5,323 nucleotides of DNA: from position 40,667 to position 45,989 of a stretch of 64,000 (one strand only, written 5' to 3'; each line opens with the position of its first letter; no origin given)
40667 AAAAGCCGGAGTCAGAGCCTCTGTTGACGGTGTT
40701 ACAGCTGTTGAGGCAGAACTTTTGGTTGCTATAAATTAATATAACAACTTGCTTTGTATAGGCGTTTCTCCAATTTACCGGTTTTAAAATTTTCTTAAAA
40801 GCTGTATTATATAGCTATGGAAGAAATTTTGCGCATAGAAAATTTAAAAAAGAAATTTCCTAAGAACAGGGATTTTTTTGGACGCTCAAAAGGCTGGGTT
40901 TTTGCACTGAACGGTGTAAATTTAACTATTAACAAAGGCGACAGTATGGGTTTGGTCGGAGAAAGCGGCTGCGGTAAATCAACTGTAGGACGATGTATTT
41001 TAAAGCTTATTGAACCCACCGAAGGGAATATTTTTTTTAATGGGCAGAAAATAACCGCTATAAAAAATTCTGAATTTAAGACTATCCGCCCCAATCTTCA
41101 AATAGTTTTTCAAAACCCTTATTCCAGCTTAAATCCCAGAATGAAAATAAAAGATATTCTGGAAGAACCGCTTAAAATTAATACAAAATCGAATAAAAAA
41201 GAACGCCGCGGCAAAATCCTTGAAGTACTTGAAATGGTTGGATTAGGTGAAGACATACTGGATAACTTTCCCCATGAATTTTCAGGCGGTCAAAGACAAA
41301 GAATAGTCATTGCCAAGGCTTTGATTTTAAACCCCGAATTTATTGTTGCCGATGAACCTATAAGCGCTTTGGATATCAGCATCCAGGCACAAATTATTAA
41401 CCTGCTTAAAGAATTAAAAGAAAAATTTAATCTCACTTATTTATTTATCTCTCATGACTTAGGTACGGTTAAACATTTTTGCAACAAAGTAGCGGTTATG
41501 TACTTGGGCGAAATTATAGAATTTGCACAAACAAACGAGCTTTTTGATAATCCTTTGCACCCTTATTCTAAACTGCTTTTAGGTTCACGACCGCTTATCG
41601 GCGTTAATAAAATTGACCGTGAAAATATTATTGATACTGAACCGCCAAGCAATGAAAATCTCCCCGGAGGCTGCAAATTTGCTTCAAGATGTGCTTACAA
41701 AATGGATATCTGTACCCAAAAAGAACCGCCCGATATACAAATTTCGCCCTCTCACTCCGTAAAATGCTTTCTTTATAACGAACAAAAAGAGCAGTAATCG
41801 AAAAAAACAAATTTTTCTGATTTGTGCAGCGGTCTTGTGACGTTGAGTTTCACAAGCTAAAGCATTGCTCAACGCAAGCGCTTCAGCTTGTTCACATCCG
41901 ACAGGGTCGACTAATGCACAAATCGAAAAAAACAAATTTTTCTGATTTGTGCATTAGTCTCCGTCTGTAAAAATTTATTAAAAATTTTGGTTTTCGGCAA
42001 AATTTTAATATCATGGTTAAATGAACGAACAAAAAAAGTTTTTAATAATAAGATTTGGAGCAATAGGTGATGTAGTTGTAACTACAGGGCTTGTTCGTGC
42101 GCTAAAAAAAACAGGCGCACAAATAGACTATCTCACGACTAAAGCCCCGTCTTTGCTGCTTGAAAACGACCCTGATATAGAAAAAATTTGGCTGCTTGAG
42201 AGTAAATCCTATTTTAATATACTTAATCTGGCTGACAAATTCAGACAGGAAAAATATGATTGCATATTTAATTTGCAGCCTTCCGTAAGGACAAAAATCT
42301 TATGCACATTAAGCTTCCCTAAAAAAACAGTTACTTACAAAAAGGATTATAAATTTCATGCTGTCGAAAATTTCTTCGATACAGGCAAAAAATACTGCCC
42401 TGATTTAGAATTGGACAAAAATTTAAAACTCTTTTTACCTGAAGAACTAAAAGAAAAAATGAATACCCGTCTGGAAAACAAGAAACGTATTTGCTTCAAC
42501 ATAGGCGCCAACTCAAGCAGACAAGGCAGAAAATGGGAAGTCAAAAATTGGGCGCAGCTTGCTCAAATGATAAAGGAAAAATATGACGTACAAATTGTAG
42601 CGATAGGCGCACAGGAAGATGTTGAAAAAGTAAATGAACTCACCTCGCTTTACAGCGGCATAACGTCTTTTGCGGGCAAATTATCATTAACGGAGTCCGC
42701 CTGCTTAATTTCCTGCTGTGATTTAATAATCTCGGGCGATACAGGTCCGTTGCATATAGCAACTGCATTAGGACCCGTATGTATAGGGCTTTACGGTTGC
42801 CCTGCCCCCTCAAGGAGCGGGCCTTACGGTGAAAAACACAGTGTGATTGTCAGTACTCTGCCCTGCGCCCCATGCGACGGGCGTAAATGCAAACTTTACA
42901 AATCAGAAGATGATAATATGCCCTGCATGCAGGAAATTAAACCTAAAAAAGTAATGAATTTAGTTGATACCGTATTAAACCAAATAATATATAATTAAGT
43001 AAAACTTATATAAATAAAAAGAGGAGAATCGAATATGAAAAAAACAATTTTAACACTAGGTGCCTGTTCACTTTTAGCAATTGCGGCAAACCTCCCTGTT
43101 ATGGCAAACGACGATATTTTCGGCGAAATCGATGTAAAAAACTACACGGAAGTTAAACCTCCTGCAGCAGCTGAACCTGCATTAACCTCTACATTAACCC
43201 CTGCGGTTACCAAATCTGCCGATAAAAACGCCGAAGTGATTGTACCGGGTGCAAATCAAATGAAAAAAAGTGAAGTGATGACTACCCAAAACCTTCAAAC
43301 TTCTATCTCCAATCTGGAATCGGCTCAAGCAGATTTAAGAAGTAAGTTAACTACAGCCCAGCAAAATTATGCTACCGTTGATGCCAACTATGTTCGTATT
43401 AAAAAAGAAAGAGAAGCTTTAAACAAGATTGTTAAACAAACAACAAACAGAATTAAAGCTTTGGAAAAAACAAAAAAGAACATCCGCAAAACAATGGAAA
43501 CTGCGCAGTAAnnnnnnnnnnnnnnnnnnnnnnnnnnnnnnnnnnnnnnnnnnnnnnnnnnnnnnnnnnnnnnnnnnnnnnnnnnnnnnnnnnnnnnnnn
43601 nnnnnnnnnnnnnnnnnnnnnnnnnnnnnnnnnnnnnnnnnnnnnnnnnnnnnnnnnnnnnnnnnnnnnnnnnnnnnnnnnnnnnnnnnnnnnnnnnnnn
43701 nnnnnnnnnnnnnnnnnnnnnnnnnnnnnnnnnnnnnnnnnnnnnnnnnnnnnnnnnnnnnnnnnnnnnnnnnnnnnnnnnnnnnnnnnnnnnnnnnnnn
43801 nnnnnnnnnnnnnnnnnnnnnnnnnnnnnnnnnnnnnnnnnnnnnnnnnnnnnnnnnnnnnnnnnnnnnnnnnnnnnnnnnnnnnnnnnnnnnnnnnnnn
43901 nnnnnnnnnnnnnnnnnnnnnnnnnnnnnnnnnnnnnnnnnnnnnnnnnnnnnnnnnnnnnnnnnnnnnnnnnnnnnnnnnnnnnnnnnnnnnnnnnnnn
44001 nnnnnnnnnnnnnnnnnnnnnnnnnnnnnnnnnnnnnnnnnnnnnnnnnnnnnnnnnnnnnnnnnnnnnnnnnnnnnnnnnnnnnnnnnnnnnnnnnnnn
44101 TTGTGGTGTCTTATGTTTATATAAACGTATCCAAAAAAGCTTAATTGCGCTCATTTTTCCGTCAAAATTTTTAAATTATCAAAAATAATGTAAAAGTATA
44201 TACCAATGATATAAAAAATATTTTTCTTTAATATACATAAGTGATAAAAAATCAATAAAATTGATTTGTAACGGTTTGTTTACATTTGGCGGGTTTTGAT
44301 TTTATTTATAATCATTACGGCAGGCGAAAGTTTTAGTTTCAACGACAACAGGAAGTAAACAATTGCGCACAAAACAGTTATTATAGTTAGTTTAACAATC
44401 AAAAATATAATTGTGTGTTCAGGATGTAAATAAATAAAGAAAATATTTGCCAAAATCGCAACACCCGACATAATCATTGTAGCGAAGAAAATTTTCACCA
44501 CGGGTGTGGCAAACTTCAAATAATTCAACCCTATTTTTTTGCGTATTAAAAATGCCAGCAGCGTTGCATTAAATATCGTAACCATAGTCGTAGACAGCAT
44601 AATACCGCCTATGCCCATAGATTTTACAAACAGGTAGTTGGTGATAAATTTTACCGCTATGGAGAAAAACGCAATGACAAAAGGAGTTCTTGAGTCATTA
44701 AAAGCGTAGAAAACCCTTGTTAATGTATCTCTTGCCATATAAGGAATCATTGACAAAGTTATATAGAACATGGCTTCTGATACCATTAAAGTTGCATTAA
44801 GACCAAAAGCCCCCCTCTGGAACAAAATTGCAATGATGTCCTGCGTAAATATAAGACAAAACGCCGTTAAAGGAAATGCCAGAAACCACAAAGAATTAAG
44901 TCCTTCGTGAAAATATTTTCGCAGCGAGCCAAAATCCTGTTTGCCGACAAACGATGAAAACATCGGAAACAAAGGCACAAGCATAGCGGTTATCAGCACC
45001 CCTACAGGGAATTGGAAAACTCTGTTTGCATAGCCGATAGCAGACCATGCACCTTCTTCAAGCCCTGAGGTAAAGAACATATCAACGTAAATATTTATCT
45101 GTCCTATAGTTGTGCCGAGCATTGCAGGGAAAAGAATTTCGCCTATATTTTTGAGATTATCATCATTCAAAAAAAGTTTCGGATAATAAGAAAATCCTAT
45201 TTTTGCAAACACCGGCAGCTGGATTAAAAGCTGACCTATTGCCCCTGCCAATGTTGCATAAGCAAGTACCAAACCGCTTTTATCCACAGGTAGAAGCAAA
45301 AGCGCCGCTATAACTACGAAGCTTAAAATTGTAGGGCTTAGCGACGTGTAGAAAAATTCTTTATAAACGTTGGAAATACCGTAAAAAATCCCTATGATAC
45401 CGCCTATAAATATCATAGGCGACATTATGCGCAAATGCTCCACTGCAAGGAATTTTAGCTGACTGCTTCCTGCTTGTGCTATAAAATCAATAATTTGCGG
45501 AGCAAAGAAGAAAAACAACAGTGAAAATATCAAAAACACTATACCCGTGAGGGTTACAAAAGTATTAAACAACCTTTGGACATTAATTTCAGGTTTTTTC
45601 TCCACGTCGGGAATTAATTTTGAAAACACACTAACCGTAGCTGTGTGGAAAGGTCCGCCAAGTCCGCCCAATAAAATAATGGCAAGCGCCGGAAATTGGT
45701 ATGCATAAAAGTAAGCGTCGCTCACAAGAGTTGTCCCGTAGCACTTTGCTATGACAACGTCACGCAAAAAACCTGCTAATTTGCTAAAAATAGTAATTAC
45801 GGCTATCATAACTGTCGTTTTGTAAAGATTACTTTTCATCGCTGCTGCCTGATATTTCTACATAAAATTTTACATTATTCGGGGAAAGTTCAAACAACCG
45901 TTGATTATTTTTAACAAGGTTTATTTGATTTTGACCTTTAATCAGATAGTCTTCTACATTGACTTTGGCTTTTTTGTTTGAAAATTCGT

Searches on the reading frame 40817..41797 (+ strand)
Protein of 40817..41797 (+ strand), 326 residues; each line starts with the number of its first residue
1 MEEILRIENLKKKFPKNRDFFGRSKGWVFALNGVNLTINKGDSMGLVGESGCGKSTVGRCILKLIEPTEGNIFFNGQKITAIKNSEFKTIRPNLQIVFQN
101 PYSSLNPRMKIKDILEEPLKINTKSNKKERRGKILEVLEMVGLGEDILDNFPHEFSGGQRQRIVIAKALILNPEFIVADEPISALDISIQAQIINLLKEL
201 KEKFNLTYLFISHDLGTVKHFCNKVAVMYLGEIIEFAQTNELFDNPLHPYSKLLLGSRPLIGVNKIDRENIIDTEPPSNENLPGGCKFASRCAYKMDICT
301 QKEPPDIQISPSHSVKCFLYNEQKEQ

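Call 34: search_protein_families(library=pfam, proteins=[window:40817-41797:+], max_evalue=0.001)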
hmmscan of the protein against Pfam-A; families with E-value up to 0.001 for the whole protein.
window:40817-41797:+ (326 aa): 3 families
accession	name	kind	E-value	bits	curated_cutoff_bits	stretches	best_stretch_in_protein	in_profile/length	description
PF00005.33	ABC_tran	-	9.6e-33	114.1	25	1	31-182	1-136/137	ABC transporter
PF08352.17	oligo_HPY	-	2.2e-17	63.6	27.1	1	234-299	1-65/65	Oligopeptide/dipeptide transporter, C-terminal region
PF02463.25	SMC_N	-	0.00014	21.8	40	1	45-223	28-207/220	RecF/RecN/SMC N terminal domain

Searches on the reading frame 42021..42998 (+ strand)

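Call 34: search_protein_families(library=pfam, proteins=[window:42021-42998:+], max_evalue=0.001)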
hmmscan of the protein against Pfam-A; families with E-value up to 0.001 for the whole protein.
window:42021-42998:+ (325 aa): 1 family
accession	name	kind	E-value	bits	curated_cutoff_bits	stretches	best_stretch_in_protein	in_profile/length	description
PF01075.23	Glyco_transf_9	-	1.5e-30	106.8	22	1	98-292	48-243/247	Glycosyltransferase family 9 (heptosyltransferase)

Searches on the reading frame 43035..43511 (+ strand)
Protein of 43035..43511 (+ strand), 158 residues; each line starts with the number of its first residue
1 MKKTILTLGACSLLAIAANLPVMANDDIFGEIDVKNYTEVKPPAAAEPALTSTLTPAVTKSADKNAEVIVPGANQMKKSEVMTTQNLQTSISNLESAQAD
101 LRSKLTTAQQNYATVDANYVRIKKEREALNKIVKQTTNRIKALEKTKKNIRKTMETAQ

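Call 34: search_protein_families(library=pfam, proteins=[window:43035-43511:+], max_evalue=0.001)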
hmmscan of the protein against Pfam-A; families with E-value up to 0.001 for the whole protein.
window:43035-43511:+ (158 aa): 3 families
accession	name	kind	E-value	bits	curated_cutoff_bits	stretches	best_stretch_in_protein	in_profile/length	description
PF15960.10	DUF4763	-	0.0008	19.2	30.1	1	74-152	75-155/236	Domain of unknown function (DUF4763)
PF06160.17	EzrA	-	0.0008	18.3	39.6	1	76-156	338-418/557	Septation ring formation regulator, EzrA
PF10473.14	CENP-F_leu_zip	-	0.00098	19.6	34.5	0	74-156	27-112/140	Leucine-rich repeats of kinetochore protein Cenp-F/LEK1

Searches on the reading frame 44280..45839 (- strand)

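Call 34: search_protein_families(library=pfam, proteins=[window:44280-45839:-], max_evalue=0.001)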
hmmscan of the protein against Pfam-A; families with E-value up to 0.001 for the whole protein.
window:44280-45839:- (519 aa): 2 families
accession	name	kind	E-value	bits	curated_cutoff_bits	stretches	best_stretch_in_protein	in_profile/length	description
PF03023.19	MurJ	-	3.1e-83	280.3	27.4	1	30-469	1-437/451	Lipid II flippase MurJ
PF01554.23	MatE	-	3.5e-09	37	24.9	1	251-403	14-161/161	MatE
